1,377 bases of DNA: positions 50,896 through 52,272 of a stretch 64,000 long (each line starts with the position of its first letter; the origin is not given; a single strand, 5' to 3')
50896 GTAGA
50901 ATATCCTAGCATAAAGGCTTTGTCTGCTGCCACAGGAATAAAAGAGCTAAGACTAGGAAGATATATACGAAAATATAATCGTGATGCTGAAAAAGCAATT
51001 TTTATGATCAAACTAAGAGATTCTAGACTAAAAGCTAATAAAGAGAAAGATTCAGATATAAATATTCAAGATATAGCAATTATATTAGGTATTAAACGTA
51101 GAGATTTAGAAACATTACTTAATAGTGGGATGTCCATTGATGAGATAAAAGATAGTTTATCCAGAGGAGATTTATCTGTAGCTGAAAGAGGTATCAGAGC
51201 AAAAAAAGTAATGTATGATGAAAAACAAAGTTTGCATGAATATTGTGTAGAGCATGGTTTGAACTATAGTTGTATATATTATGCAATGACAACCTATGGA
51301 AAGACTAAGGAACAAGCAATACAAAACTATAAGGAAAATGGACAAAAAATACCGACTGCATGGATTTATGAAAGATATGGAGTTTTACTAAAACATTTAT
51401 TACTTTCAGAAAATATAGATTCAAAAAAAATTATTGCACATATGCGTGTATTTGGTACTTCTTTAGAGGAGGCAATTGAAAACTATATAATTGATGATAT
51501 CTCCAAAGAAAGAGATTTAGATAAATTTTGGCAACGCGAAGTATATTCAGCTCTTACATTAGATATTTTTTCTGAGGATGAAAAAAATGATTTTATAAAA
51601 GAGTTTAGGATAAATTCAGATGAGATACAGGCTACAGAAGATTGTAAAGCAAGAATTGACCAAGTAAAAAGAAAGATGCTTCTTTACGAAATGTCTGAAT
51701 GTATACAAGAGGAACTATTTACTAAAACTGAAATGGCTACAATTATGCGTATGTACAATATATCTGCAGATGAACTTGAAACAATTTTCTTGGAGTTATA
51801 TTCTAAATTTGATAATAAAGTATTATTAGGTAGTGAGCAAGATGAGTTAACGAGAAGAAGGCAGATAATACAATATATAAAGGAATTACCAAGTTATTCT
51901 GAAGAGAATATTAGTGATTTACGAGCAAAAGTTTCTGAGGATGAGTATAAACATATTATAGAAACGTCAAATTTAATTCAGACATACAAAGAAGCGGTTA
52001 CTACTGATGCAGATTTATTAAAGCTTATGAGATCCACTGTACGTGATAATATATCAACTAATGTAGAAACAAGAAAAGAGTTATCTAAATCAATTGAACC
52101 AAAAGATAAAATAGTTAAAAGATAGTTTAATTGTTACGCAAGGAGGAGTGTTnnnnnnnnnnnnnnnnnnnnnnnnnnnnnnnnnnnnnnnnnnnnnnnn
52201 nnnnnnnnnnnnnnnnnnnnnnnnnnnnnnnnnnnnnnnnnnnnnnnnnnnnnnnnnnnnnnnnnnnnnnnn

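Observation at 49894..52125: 743-aa protein built from a tandem array of NUMOD1-like helix-turn-helix modules and no catalytic domain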

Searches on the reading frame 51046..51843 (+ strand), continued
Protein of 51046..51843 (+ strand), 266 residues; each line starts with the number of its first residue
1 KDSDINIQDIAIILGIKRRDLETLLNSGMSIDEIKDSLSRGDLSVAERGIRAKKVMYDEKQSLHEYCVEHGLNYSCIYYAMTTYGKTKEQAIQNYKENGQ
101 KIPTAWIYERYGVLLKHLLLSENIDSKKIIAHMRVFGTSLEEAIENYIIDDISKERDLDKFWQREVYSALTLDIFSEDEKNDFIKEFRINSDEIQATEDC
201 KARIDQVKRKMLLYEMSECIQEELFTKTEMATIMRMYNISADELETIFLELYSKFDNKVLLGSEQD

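Call 85: search_solved_structures(query=A4, max_evalue=10, show_alignments=2)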
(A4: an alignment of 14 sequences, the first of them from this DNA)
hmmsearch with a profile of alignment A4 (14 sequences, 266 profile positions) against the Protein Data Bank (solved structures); distinct sequences matched with E-value up to 10: 4.
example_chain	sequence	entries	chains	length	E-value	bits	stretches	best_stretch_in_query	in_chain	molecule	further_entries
4zmd_A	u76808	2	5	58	0.24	13.8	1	156-188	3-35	Immunoglobulin G-binding protein A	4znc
5vx6_A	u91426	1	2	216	0.31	13.4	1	39-74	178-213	Uncharacterized protein YpfA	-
8qkr_B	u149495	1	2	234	0.37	13.2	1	57-100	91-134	R5251VHCH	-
9is6_H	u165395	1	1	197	0.4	13.1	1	3-66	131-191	COP9 signalosome complex subunit 8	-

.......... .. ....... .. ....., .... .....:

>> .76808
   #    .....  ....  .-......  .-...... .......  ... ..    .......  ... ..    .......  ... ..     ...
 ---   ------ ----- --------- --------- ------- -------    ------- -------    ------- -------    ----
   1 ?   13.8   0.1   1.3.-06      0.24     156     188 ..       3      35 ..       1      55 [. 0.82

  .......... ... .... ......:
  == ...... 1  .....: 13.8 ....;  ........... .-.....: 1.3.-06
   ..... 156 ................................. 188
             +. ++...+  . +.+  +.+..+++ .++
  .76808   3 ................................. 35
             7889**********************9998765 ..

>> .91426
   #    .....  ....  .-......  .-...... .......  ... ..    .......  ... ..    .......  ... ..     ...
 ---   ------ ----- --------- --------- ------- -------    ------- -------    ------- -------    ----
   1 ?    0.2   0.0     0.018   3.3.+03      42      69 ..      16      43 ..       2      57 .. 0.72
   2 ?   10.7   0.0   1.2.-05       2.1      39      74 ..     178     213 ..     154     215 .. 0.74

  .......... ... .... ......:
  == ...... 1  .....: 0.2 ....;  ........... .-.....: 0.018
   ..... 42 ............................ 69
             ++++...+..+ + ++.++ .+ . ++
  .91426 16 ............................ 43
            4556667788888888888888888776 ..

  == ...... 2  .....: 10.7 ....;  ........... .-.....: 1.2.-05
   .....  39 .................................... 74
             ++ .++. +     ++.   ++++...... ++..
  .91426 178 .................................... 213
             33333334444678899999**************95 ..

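Call 89: search_protein_families(library=ncbifam, proteins=[window:51046-51843:+], max_evalue=1)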
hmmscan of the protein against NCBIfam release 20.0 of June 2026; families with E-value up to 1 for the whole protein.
window:51046-51843:+ (266 aa): 3 families
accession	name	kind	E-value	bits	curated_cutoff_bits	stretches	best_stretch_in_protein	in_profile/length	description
NF001374.0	PRK00278.2-1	equivalog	0.00086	18.7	258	1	2-58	166-222/249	indole-3-glycerol phosphate synthase TrpC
TIGR01894.1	cas_TM1795_cmr1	hypoth_equivalog_domain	0.075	13.2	28.65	1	108-227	11-125/167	type III-B CRISPR module RAMP protein Cmr1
NF011465.1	PRK14886.1-1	equivalog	0.19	11.7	40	0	213-247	110-144/162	KEOPS complex subunit Cgi121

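Call 98: find_related_loci(query=A4, collection=viral_contigs, flank=8000)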
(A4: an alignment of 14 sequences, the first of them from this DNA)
Query A4 (266 aa) in viral_contigs; peptide patterns used: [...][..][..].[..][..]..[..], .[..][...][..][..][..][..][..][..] (x = any residue, [..] = any of these).
127 stretches matched a pattern, but none encodes a relative of the query by tblastn (E <= 1e-3).

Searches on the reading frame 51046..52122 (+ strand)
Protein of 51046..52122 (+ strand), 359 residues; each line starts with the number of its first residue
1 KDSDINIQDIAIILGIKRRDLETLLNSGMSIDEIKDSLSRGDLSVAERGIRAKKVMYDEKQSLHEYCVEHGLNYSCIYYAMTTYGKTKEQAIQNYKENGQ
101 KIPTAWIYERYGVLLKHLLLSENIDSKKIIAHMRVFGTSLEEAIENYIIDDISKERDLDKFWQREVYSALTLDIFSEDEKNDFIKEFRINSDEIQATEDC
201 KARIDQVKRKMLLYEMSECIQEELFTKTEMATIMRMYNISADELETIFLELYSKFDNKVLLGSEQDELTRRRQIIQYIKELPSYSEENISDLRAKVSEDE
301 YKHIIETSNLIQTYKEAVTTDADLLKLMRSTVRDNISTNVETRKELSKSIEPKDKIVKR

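Call 100: search_protein_families(library=pfam, proteins=[window:51046-52122:+], max_evalue=10)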
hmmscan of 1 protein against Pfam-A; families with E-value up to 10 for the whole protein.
window:51046-52122:+ (359 aa): 4 families
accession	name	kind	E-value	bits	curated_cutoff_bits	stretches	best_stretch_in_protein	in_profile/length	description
PF02216.22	B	-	0.011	16.2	27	1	163-190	9-36/53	B domain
PF21754.2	DacZ_A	-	0.11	13.5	28.3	1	95-148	26-77/109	Probable sensor domain DacZ_A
PF05960.17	DUF885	-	0.13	12.2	32.4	1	172-345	16-172/532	Bacterial protein of unknown function (DUF885)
PF21698.3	Spo16_C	-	0.18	12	27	1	221-247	3-29/43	Spo16 protein, C-terminal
